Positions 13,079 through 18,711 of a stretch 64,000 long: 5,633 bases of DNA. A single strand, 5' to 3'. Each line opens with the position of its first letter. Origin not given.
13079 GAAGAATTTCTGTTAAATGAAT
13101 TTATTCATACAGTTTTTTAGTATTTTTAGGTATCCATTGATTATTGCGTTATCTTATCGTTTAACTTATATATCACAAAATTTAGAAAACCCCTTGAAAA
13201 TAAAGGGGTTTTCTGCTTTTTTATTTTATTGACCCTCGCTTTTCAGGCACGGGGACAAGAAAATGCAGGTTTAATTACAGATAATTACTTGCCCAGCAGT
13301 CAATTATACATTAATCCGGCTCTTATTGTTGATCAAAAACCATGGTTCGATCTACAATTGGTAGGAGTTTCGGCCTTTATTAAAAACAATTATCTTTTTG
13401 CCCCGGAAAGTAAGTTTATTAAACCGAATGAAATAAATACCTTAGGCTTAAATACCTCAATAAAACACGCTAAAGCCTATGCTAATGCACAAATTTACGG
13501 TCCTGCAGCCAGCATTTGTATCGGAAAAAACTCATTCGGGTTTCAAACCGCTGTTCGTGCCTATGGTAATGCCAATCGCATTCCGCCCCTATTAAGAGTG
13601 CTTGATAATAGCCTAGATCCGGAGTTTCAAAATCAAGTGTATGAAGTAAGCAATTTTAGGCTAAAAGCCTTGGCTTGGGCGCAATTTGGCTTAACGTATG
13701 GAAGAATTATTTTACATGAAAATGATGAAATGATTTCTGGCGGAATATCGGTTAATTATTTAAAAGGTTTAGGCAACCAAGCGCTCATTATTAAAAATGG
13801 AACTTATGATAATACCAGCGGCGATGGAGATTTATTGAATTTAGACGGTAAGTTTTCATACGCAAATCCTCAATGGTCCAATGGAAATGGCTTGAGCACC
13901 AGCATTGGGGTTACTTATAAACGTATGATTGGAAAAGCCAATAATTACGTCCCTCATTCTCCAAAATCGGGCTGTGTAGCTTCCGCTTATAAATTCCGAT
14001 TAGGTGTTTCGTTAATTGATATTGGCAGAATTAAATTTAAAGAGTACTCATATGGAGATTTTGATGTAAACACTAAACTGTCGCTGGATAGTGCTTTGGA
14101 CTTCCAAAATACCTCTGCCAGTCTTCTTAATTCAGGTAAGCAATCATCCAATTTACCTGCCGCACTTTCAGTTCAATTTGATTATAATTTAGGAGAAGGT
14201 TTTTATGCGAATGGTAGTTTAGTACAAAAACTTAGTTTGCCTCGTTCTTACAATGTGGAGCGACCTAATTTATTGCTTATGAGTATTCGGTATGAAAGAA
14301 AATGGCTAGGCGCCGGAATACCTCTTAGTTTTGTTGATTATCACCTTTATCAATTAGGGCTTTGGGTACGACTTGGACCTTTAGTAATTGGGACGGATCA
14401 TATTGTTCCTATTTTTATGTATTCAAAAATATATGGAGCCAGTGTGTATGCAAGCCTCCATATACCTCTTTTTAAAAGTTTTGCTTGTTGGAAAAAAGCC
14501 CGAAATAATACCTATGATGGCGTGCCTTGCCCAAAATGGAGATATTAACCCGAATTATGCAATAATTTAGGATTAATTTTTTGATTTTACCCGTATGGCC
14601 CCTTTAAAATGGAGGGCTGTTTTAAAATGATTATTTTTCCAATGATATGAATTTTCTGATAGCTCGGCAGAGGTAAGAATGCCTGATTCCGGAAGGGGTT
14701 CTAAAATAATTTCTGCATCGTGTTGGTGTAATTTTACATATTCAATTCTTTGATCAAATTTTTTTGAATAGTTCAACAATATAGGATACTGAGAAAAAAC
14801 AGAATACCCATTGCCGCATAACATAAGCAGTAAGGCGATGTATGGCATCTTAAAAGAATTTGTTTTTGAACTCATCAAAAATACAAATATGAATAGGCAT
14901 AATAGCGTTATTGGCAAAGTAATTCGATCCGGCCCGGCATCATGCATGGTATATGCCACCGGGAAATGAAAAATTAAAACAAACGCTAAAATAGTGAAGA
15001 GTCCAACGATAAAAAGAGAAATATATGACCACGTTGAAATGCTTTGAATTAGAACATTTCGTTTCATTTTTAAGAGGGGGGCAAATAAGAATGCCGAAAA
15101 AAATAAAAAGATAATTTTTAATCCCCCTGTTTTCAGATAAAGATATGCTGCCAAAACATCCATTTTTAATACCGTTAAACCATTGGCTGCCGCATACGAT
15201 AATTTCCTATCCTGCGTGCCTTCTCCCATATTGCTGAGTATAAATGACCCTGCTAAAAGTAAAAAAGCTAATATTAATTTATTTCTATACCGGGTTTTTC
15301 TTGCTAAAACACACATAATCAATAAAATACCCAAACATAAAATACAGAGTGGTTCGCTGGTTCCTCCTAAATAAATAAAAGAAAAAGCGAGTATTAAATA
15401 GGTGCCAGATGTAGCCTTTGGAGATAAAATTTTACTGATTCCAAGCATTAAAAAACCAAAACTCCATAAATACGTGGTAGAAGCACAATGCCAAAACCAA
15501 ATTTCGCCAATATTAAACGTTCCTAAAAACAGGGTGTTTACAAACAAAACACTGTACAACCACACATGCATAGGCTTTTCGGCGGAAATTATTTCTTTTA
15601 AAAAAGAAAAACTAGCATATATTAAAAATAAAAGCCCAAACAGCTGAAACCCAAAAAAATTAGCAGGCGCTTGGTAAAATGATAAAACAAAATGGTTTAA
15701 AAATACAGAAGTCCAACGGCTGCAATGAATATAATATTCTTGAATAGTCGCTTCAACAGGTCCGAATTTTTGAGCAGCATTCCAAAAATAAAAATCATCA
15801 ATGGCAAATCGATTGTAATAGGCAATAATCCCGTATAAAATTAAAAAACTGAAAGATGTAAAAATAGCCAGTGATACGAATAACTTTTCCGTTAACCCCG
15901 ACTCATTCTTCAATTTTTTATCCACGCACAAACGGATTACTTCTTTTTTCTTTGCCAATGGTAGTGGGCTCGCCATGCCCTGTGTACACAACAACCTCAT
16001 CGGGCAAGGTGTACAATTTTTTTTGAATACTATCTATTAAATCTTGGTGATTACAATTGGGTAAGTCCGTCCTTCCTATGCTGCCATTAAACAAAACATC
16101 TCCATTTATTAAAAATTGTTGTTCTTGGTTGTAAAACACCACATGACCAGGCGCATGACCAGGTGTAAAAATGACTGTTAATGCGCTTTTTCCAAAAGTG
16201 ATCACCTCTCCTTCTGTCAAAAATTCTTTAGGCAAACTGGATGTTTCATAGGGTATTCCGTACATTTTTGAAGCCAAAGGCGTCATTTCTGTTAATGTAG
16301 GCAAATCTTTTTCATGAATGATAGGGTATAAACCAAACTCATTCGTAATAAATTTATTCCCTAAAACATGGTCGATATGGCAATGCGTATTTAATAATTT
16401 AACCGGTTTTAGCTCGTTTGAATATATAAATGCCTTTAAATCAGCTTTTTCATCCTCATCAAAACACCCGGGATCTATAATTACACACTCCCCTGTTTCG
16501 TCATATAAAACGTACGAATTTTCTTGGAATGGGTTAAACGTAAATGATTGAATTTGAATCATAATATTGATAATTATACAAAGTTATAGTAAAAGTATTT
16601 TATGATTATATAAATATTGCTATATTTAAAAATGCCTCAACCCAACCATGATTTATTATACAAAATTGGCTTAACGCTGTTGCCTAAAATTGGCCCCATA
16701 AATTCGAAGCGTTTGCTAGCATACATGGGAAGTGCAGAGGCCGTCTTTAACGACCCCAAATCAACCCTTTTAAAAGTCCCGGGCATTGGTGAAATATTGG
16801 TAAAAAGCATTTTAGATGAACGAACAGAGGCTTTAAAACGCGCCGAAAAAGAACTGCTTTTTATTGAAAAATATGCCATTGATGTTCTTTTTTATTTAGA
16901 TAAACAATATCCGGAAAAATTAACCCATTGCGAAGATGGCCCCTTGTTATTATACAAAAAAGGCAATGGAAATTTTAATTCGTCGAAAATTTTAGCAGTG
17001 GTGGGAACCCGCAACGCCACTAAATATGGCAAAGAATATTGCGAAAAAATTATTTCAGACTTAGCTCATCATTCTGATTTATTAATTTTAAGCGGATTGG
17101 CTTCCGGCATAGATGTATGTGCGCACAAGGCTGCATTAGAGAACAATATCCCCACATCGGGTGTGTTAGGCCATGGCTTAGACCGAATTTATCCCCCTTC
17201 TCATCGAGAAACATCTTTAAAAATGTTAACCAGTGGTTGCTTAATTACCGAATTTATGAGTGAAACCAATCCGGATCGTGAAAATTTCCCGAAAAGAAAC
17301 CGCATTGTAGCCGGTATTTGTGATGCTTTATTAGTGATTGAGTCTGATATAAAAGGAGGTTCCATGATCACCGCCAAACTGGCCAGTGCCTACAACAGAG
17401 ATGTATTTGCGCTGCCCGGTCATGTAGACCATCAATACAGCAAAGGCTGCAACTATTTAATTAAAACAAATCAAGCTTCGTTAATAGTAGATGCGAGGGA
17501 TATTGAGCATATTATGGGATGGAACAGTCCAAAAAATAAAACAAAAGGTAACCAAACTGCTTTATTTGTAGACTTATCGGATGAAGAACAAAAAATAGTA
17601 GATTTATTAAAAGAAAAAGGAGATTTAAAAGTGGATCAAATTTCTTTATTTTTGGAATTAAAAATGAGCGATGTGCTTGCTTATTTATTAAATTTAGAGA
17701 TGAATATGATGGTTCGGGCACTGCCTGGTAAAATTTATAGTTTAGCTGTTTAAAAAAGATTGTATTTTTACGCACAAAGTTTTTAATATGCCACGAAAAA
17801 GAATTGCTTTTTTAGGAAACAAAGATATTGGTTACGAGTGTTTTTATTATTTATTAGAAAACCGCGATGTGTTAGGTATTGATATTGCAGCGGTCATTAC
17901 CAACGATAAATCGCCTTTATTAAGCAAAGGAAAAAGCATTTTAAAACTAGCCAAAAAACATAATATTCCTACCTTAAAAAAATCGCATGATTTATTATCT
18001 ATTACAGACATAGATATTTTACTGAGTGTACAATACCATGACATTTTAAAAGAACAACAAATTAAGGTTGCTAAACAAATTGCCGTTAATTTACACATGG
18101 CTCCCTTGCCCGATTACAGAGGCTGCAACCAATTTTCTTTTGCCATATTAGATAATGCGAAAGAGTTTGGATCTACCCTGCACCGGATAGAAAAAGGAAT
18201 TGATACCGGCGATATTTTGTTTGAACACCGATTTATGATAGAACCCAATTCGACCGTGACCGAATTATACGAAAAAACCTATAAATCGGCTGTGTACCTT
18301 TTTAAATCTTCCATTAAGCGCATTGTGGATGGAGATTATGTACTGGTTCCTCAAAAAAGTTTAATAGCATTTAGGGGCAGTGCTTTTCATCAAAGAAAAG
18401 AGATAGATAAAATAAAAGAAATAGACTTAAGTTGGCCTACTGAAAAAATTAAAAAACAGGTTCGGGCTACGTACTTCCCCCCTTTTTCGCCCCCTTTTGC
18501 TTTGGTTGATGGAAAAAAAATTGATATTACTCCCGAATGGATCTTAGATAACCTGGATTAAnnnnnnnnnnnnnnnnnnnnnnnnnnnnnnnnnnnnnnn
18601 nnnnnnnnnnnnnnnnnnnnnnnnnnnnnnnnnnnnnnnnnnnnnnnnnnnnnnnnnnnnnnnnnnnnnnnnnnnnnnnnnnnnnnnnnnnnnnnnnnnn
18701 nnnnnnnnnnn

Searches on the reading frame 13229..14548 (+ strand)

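Call 37: search_protein_families(library=pfam, proteins=[window:13229-14548:+], max_evalue=0.00001)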
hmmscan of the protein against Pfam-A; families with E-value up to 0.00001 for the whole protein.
window:13229-14548:+ (439 aa): 1 family
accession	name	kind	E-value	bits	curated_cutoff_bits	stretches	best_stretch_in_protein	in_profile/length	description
PF18990.6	DUF5723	-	1.4e-23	84.6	26.8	1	30-390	1-376/376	Family of unknown function (DUF5723)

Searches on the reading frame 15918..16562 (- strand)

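Call 37: search_protein_families(library=pfam, proteins=[window:15918-16562:-], max_evalue=0.00001)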
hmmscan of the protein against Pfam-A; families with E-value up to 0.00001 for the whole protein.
window:15918-16562:- (214 aa): 1 family
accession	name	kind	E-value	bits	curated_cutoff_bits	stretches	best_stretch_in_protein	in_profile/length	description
PF00753.33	Lactamase_B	-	9.9e-32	110.9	22.7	1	11-196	3-196/196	Metallo-beta-lactamase superfamily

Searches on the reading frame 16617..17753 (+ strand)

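Call 37: search_protein_families(library=pfam, proteins=[window:16617-17753:+], max_evalue=0.00001)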
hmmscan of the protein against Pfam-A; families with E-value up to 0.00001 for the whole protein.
window:16617-17753:+ (378 aa): 2 families
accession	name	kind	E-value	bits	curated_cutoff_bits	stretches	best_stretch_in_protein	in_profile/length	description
PF02481.21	DNA_processg_A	-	1.4e-71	240.5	29.6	1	83-289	2-209/212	DNA recombination-mediator protein A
PF17782.7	DprA_WH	-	3.8e-06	27.3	22.9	1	319-372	9-61/61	DprA winged helix domain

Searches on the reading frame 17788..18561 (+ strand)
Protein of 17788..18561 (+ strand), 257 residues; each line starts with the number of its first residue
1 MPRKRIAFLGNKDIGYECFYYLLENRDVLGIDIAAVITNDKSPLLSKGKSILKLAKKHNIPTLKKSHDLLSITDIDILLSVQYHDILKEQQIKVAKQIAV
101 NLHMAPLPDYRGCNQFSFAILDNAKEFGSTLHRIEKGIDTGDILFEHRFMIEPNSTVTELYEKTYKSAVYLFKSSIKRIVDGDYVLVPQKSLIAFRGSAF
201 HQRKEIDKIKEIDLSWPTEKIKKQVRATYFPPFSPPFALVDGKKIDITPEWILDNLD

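Call 37: search_protein_families(library=pfam, proteins=[window:17788-18561:+], max_evalue=0.00001)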
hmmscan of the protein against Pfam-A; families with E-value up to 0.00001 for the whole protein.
window:17788-18561:+ (257 aa): 1 family
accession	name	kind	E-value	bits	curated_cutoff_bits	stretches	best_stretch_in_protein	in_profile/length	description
PF00551.24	Formyl_trans_N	-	6.5e-15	55.8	26.1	1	64-168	69-173/181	Formyl transferase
